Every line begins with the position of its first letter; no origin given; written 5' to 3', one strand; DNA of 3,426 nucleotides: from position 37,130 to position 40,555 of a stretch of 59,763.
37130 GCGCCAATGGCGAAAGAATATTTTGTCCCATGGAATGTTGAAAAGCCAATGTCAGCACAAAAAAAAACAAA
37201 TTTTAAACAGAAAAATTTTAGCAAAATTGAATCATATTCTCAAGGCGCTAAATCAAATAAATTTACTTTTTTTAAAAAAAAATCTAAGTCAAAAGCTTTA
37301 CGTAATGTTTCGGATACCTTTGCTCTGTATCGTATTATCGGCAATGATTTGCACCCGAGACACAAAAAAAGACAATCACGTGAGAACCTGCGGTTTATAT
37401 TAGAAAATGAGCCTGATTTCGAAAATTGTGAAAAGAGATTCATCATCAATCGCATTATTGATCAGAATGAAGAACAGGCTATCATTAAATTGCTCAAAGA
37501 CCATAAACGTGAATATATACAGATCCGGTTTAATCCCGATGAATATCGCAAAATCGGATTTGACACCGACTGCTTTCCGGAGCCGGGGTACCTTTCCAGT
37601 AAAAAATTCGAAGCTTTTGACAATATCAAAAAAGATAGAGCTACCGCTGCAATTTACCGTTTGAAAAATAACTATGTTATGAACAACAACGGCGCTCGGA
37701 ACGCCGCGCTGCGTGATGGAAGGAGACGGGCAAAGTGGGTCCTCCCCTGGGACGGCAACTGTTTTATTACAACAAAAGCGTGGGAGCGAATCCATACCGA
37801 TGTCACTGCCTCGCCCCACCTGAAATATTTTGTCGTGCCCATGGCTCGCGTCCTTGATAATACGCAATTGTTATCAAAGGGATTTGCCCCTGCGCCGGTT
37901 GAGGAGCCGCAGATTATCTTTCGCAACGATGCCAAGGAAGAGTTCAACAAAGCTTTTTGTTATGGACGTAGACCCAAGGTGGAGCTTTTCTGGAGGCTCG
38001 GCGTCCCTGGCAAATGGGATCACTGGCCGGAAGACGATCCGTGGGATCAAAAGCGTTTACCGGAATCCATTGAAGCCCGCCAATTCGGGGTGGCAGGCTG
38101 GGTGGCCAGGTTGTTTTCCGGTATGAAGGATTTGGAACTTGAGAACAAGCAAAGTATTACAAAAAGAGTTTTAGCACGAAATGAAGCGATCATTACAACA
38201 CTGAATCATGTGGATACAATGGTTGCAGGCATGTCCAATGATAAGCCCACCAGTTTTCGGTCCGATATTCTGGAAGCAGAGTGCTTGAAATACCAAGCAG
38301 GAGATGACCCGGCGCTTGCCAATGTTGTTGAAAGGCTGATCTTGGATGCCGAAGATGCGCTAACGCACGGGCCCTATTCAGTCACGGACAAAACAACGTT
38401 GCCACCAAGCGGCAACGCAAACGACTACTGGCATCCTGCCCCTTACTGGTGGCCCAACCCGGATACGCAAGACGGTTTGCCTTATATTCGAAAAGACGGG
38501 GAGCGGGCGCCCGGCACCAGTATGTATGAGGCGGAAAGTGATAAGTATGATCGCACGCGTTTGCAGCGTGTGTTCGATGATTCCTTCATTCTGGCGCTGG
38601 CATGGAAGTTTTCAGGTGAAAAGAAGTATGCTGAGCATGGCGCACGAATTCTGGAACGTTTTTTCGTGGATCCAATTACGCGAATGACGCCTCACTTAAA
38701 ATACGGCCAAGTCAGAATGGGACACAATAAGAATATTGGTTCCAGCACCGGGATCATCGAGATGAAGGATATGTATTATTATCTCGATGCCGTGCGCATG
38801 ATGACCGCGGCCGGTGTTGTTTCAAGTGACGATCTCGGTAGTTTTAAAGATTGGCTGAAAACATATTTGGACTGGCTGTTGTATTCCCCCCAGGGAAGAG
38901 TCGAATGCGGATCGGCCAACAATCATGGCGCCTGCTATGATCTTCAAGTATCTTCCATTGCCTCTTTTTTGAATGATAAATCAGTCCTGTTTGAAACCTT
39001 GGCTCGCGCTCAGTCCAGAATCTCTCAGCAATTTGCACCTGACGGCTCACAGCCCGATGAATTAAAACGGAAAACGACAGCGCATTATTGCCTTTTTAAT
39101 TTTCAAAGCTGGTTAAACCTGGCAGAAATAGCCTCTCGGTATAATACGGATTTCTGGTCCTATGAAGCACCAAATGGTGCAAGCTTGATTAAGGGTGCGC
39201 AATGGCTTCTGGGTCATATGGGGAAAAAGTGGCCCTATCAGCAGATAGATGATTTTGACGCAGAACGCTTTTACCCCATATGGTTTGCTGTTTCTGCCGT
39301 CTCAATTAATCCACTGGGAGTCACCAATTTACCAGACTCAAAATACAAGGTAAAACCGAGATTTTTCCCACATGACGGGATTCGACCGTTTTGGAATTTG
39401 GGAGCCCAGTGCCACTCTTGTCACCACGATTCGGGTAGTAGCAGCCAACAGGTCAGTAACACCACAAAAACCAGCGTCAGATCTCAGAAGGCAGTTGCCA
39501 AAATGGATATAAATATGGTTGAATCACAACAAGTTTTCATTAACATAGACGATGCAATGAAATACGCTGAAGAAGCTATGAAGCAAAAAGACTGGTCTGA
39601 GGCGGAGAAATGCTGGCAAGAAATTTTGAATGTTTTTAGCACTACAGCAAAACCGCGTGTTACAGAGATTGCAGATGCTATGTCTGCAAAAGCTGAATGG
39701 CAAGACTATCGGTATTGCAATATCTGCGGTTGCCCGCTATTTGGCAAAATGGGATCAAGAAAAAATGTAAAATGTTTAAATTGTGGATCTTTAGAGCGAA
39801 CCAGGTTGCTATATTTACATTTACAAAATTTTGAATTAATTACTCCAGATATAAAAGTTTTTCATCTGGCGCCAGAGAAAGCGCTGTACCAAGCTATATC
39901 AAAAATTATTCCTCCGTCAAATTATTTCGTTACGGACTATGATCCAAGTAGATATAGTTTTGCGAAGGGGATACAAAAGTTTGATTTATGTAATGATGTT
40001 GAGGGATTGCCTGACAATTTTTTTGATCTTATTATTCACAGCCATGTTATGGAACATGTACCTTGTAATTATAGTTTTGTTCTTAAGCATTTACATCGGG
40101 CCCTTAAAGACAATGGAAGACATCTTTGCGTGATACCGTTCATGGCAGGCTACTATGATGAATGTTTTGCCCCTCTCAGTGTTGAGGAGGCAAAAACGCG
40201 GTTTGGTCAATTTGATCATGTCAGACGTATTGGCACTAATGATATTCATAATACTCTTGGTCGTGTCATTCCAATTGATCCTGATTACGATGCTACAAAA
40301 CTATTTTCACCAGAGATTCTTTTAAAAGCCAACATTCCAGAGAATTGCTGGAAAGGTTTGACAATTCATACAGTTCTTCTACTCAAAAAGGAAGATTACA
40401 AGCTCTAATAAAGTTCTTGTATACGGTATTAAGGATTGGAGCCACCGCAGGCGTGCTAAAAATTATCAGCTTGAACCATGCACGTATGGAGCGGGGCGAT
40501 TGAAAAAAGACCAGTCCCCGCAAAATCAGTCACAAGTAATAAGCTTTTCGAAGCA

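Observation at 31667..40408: One 2,913-codon ORF fuses about nine carbohydrate-enzyme modules, a single-polypeptide glycan assembly line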

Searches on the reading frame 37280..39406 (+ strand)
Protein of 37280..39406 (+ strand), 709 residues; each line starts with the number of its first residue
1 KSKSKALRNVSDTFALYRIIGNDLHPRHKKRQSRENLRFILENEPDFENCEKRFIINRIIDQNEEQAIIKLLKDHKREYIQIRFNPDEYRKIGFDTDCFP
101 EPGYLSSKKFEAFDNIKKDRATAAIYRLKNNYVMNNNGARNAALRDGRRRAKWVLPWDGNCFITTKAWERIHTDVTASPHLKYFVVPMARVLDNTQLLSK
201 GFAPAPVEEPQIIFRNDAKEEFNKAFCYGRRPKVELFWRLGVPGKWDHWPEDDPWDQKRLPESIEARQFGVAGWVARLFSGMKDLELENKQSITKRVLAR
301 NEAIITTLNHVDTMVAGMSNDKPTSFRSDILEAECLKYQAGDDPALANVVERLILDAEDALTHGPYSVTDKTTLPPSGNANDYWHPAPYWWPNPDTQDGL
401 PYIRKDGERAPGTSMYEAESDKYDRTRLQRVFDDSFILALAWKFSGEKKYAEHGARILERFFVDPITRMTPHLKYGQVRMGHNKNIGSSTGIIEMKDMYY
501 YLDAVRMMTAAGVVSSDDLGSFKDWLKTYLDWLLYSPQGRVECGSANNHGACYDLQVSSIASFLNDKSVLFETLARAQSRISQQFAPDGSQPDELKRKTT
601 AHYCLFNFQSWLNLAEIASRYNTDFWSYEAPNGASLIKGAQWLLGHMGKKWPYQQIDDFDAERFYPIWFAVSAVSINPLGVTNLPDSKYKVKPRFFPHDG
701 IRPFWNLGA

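Call 25: find_related_loci(query=window:37280-39406:+, collection=genome_contigs, flank=10000)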
Query window:37280-39406:+ (709 aa) in genome_contigs; peptide patterns used: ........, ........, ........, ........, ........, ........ (x = any residue, [..] = any of these).
102 stretches matched a pattern; 87 encode a relative of the query (tblastn E <= 1e-3); the best 80 are kept; 79 distinct loci.
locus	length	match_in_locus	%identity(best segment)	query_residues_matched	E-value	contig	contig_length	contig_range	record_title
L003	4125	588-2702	67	3-708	0e+0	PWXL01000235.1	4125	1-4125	MAG: Candidatus Atribacteria bacterium isolate CSSed11_91 CS-Sed11-C52763, whole genome shotgun sequence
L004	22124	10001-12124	65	1-708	0e+0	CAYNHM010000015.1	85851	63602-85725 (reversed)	MAG TPA_asm: uncultured Rikenellaceae bacterium isolate SRP241326_co4_14 genome assembly, contig: NODE_453_length_85851_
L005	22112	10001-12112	65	5-708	0e+0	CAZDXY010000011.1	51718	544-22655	MAG TPA_asm: uncultured Rikenellaceae bacterium isolate SRP241326_co1_256 genome assembly, contig: NODE_1088_length_5171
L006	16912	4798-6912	65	3-708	0e+0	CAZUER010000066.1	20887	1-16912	MAG TPA_asm: uncultured Desulfohalobiaceae bacterium isolate SRP141376_co2_327 genome assembly, contig: NODE_5292_length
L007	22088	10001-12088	62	10-708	0e+0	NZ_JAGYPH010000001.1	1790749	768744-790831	Lederbergia citrea strain FJAT-49754 Scaffold1, whole genome shotgun sequence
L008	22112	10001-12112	61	3-708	0e+0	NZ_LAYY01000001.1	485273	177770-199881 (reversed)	Mesobacillus campisalis strain SA2-6 scf7180000001079, whole genome shotgun sequence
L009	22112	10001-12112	61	3-708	0e+0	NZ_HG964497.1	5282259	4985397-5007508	Bacillus sp. EB01, whole genome shotgun sequence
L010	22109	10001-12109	60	5-708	0e+0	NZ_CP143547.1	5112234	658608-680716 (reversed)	Peribacillus sp. SCS-155 chromosome, complete genome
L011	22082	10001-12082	60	12-708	0e+0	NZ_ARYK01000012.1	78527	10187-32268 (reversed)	Hyphomonas johnsonii MHS-2 contig12, whole genome shotgun sequence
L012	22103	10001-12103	58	5-709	0e+0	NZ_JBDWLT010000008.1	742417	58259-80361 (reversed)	MAG: Parvibaculum sp. isolate CI.26.M.D5_445_39 CI_26_M_D5_445_39_000000000008, whole genome shotgun sequence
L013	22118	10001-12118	55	4-708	0e+0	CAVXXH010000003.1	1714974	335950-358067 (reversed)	MAG: uncultured Chloroflexia bacterium isolate MFD04716.bin.1.227 genome assembly, contig: contig_1835, whole genome sho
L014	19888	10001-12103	58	5-709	0e+0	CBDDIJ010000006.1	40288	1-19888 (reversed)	MAG: Candidatus Obscuribacterales bacterium isolate d5e4265f-a358-4786-9086-93a4549b7058 genome assembly, contig: contig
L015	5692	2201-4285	53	1-709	0e+0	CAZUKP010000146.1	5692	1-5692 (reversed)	MAG TPA_asm: uncultured Hyphomicrobium sp. isolate SRP214966_co2_25 genome assembly, contig: NODE_28010_length_5692_cov_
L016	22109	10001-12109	52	1-704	0e+0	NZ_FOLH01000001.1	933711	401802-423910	Marinospirillum celere strain DSM 18438, whole genome shotgun sequence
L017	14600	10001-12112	53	3-707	0e+0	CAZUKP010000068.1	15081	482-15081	MAG TPA_asm: uncultured Hyphomicrobium sp. isolate SRP214966_co2_25 genome assembly, contig: NODE_6249_length_15081_cov_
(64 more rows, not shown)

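Call 63: search_protein_families(library=pfam, alignment_id=A3, max_evalue=0.00001)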
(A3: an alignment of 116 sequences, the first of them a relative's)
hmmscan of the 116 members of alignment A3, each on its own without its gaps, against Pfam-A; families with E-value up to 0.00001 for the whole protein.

A. member 1, L004:12591-13298:+ (236 aa): 1 family
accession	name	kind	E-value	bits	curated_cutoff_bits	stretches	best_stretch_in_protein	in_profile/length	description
PF13385.13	Laminin_G_3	-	2.9e-18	66.9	27.6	1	46-190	12-151/151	Concanavalin A-like lectin/glucanases superfamily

B. families by the number of members that match (of 116 scanned): 109 families (the first 25 are shown)
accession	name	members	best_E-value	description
PF00535.33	Glycos_transf_2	14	1.2e-36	Glycosyl transferase family 2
PF10111.15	Glyco_tranf_2_2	9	2.1e-14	Glycosyltransferase like family 2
PF13641.12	Glyco_tranf_2_3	7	1e-17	Glycosyltransferase like family 2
PF14398.11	ATPgrasp_YheCD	4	8.9e-61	YheC/D like ATP-grasp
PF16363.11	GDP_Man_Dehyd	3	2.9e-155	GDP-mannose 4,6 dehydratase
PF04321.23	RmlD_sub_bind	3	5.3e-101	RmlD substrate binding domain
PF01370.27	Epimerase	3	6.5e-78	NAD dependent epimerase/dehydratase family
PF13847.12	Methyltransf_31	3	9.1e-61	Methyltransferase domain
PF08241.18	Methyltransf_11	3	7.3e-50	Methyltransferase domain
PF13649.12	Methyltransf_25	3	5.1e-46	Methyltransferase domain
PF00005.33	ABC_tran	3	3.8e-44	ABC transporter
PF08242.18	Methyltransf_12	3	5.4e-34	Methyltransferase domain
PF13489.12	Methyltransf_23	3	2.4e-31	Methyltransferase domain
PF02786.22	CPSase_L_D2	3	6.4e-11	Carbamoyl-phosphate synthase L chain, ATP binding domain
PF02397.22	Bac_transf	2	1.8e-68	Bacterial sugar transferase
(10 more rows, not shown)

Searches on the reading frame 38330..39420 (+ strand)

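Call 34: search_solved_structures(query=window:38330-39420:+, max_evalue=0.01, show_alignments=3)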
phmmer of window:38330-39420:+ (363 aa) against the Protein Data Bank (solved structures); distinct sequences matched with E-value up to 0.01: 7.
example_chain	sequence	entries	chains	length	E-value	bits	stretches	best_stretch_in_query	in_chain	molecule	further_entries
3nfv_A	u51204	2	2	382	2.4e-62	214.4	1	3-328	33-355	alginate lyase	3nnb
8bdq_A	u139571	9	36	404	3.1e-43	151.5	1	8-317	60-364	Alginate lyase family protein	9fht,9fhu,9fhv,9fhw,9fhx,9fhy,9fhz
9fi5_A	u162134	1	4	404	9.8e-43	149.8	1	8-317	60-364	Alginate lyase family protein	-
9fi0_A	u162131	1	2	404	1.4e-42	149.3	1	8-317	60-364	Alginate lyase family protein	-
9fi3_A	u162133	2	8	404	1.5e-42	149.2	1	8-317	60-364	Alginate lyase family protein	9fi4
9fi1_A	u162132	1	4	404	2.8e-42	148.3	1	8-317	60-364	Alginate lyase family protein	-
9fi6_A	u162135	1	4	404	3.2e-42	148.2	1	8-317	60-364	Alginate lyase family protein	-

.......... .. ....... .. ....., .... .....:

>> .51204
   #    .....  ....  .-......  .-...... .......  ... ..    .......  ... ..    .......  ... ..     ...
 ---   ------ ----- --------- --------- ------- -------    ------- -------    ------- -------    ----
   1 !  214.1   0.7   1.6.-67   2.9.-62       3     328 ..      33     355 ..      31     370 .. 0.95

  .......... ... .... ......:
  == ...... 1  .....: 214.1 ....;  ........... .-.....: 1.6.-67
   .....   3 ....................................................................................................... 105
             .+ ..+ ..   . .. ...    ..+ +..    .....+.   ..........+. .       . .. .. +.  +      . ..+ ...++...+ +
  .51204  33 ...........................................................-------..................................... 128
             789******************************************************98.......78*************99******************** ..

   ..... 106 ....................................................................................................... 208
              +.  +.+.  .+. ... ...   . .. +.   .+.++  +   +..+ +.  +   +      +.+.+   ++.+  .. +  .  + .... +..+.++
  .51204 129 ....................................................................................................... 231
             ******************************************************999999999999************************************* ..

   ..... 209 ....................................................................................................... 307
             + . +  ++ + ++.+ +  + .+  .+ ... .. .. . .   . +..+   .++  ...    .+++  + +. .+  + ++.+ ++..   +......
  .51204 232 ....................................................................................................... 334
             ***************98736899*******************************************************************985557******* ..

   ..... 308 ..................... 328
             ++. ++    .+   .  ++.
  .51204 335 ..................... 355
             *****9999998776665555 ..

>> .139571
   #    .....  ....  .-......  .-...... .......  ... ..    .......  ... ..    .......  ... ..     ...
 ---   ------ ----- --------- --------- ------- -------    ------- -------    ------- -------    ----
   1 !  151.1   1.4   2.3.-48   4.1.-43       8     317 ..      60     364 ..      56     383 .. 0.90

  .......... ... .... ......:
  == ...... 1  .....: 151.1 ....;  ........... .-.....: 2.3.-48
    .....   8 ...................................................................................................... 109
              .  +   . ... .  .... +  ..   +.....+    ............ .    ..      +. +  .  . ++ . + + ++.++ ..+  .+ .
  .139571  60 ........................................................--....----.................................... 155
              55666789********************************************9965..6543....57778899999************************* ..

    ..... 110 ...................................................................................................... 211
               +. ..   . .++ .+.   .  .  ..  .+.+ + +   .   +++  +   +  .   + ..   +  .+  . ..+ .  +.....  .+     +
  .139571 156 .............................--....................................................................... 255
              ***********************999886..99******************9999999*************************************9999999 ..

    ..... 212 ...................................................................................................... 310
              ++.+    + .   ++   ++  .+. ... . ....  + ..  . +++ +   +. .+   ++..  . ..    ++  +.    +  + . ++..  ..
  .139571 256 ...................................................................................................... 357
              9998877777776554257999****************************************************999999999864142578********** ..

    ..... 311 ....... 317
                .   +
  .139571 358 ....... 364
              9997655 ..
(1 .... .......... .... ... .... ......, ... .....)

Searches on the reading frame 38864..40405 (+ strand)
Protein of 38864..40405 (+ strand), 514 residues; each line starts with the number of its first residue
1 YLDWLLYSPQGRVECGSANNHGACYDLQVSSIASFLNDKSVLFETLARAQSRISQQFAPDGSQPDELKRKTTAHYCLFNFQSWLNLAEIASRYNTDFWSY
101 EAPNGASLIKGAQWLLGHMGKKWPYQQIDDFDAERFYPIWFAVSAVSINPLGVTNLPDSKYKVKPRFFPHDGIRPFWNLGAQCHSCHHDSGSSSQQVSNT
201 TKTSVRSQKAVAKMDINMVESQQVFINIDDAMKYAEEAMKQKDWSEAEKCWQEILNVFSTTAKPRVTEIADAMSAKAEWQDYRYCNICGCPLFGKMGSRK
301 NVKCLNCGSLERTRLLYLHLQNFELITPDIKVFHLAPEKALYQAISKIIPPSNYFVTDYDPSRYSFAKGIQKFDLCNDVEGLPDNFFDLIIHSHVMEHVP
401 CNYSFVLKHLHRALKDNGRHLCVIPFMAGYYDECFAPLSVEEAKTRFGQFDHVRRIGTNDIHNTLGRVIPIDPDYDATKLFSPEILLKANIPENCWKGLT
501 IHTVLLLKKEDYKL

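Call 75: find_homologous_proteins(query=window:38864-40405:+, max_evalue=0.00001)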
Query window:38864-40405:+ (514 aa): 77 proteins with E <= 0.00001 among 5185 candidates.
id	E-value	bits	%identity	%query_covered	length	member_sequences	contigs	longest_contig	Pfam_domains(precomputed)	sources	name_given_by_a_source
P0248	2.3e-129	450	67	56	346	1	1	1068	PF13489.13,PF08241.19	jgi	jgi:phosphoglycolate phosphatase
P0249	7.6e-124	432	62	55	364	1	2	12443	PF13489.13,PF08241.19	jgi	jgi:phosphoglycolate phosphatase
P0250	9.4e-121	422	61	55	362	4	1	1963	PF13489.13,PF08241.19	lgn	-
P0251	3.2e-120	420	63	55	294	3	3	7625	PF13489.13,PF08241.19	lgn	-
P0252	1.8e-97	345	53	56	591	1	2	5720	PF13385.14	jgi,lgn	-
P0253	5.0e-89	317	52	45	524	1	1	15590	PF13847.13,PF13489.13,PF13649.13,PF03141.23,PF01209.25,PF08241.19,PF08242.19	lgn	-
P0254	5.4e-87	311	60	45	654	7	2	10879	PF13847.13,PF13489.13,PF13649.13,PF01209.25,PF08241.19,PF08242.19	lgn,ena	-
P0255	1.8e-86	309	57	46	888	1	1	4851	PF13469.13,PF00685.34,PF08241.19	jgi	-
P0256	1.9e-83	299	58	45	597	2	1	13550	PF13847.13,PF13489.13,PF13649.13,PF01209.25,PF08241.19,PF08242.19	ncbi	-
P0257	5.3e-83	297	54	49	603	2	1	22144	PF13847.13,PF13489.13,PF13649.13,PF08241.19,PF08242.19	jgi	jgi:SAM-dependent methyltransferase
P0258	9.6e-80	287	67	35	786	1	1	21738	PF05426.19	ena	-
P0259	6.1e-78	281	67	35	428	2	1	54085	PF05426.19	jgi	-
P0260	6.8e-78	281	67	35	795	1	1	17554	PF05426.19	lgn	-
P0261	1.2e-76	276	67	35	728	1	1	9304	PF05426.19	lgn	-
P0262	1.5e-76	276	65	36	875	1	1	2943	PF05426.19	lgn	-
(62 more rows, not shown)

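Call 76: find_encoding_contigs(protein=P0249, flank=10000, max_places=2)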
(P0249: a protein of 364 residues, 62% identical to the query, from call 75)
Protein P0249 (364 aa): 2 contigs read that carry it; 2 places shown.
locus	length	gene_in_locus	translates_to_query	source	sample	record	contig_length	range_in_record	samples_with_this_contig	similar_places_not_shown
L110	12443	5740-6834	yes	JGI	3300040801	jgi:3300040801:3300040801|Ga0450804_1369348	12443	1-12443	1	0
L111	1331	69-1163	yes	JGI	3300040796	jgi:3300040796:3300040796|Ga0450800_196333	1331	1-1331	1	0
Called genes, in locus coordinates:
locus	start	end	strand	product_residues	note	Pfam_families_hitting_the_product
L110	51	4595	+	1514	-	PF13424:TPR_12 (weak), PF13432:TPR_16 (weak), PF00515:TPR_1 (weak), PF07719:TPR_2 (weak), PF13414:TPR_11, PF00535:Glycos_transf_2, PF13641:Glyco_tranf_2_3, PF13439:Glyco_transf_4, +7 more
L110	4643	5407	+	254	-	PF13489:Methyltransf_23, PF08242:Methyltransf_12 (weak)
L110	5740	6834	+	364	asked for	PF13489:Methyltransf_23, PF08241:Methyltransf_11 (weak)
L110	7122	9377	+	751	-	PF13181:TPR_8 (faint), PF13414:TPR_11, PF13432:TPR_16 (faint), PF21033:RMD1-3 (weak), PF00515:TPR_1 (weak), PF07719:TPR_2 (weak), PF13578:Methyltransf_24, PF04577:Glyco_transf_61, +2 more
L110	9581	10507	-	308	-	PF00515:TPR_1 (weak), PF13414:TPR_11, PF13432:TPR_16 (weak), PF13431:TPR_17 (weak), PF00515:TPR_1 (weak), PF13414:TPR_11, PF13432:TPR_16, PF03567:Sulfotransfer_2, +9 more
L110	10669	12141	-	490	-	PF13414:TPR_11, PF13424:TPR_12 (weak), PF13432:TPR_16, PF13431:TPR_17 (weak), PF14559:TPR_19, PF00515:TPR_1 (weak), PF13414:TPR_11, PF13578:Methyltransf_24, +22 more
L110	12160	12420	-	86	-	-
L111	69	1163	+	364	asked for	PF13489:Methyltransf_23, PF08241:Methyltransf_11 (weak)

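Call 77: find_encoding_contigs(protein=P0251, flank=8000, max_places=3)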
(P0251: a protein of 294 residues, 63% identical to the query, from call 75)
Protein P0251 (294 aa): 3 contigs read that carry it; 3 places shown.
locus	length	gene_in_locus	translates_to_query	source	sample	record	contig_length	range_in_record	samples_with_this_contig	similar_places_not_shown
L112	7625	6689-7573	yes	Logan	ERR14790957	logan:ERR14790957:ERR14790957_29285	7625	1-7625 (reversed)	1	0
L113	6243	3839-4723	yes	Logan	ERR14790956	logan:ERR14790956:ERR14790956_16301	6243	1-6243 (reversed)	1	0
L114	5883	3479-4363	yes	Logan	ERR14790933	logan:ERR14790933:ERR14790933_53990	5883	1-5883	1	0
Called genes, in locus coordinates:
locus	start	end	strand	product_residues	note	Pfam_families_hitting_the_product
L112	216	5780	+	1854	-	PF13414:TPR_11, PF13432:TPR_16 (weak), PF13432:TPR_16, PF13385:Laminin_G_3, PF13692:Glyco_trans_1_4, PF00535:Glycos_transf_2, PF13641:Glyco_tranf_2_3, PF13439:Glyco_transf_4, +19 more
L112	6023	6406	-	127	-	-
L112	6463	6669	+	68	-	-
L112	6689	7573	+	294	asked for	PF13489:Methyltransf_23 (weak), PF08241:Methyltransf_11 (weak)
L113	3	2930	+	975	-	?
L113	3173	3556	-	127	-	-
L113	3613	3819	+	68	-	-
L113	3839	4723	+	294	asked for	PF13489:Methyltransf_23 (weak), PF08241:Methyltransf_11 (weak)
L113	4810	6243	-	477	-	?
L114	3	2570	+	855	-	?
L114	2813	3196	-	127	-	-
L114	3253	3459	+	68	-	-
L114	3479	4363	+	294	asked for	PF13489:Methyltransf_23 (weak), PF08241:Methyltransf_11 (weak)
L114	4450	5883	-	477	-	?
